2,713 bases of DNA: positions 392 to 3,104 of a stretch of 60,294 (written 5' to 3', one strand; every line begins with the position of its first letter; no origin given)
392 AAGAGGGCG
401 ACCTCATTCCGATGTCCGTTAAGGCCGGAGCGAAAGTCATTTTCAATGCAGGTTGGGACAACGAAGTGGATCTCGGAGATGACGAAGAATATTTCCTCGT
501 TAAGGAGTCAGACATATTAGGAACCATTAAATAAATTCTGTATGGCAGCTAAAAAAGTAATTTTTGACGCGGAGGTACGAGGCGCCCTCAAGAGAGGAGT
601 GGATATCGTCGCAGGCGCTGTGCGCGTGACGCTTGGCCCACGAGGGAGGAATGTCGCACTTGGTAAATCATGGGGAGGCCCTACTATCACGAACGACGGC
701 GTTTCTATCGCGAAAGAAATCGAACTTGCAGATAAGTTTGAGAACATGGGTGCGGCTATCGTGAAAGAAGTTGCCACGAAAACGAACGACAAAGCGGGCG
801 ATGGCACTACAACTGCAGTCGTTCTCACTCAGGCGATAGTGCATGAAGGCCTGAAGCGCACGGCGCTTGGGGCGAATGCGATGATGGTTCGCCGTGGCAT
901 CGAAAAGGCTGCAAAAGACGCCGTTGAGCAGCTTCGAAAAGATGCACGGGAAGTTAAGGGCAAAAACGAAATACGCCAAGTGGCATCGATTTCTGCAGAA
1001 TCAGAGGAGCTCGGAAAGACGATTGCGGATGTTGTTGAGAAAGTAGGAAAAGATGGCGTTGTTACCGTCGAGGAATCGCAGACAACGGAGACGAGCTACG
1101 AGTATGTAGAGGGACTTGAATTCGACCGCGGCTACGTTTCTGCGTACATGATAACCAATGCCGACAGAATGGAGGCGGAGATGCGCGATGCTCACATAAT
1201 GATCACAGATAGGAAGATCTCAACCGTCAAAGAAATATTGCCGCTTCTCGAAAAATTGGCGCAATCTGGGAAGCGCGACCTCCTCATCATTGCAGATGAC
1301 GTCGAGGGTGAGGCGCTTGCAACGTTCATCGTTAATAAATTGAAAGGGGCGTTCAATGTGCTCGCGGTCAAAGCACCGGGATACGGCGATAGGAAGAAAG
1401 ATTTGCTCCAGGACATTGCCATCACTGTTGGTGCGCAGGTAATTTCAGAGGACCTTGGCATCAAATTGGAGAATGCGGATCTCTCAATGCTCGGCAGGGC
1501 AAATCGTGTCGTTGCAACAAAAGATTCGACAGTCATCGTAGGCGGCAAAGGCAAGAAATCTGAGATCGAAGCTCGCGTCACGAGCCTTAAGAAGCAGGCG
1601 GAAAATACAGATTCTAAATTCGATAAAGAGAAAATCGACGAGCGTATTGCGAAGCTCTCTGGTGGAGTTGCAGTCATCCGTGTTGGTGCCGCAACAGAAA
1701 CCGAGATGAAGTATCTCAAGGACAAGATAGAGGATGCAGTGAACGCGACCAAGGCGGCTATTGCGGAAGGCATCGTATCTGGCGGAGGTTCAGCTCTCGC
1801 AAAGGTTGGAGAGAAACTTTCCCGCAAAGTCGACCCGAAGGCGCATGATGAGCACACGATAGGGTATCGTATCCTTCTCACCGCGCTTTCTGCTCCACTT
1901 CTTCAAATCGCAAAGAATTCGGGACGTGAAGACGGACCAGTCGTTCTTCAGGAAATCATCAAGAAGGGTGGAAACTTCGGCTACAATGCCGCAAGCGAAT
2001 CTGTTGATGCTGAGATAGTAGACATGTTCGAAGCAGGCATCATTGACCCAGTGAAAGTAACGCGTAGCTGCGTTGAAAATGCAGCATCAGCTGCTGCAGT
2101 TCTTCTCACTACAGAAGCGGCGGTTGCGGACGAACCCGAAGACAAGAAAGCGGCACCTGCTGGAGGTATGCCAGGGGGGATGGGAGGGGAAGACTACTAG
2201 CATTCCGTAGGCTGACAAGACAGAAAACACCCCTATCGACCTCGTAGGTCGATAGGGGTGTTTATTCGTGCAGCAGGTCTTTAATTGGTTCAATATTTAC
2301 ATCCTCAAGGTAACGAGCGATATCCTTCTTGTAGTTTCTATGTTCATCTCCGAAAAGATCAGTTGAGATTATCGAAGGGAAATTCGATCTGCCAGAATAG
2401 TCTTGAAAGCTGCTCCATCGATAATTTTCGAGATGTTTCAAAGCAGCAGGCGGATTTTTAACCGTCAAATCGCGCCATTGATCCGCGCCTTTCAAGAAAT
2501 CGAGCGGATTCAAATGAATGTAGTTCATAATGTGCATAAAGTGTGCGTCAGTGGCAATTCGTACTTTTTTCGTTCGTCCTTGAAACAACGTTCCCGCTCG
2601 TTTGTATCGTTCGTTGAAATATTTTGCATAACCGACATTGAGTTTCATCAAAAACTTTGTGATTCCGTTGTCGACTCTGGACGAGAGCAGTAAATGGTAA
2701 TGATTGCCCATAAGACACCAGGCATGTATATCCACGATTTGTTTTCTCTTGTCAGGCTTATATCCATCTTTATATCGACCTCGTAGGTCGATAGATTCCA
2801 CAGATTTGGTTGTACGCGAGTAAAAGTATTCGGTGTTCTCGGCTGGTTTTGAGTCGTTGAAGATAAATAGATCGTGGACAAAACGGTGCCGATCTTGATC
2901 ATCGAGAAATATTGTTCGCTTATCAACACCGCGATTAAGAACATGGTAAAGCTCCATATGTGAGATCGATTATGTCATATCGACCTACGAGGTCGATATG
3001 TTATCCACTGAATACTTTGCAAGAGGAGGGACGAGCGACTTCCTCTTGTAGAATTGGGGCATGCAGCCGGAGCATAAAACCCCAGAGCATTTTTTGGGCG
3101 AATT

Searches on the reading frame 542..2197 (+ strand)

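Call 10: search_protein_families(library=pfam, proteins=[window:542-2197:+], max_evalue=0.01)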
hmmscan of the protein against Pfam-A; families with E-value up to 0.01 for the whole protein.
window:542-2197:+ (552 aa): 1 family
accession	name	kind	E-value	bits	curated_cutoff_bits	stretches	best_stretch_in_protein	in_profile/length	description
PF00118.29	Cpn60_TCP1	-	1.9e-66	225.2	34.3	1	24-530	2-488/490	TCP-1/cpn60 chaperonin family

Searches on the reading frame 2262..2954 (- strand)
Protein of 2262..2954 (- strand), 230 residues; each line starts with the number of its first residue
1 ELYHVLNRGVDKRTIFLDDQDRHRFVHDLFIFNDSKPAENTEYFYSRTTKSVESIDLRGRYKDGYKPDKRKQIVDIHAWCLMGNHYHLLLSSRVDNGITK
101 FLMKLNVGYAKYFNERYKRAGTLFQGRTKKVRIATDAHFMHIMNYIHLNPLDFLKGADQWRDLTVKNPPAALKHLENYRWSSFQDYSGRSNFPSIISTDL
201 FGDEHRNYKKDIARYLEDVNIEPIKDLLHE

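Call 10: search_protein_families(library=pfam, proteins=[window:2262-2954:-], max_evalue=0.01)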
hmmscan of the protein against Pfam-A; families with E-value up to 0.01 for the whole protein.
window:2262-2954:- (230 aa): 1 family
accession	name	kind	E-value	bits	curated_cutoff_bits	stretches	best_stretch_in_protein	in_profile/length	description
PF01797.21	Y1_Tnp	-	7.7e-07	29.7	23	1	65-147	32-119/121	Transposase IS200 like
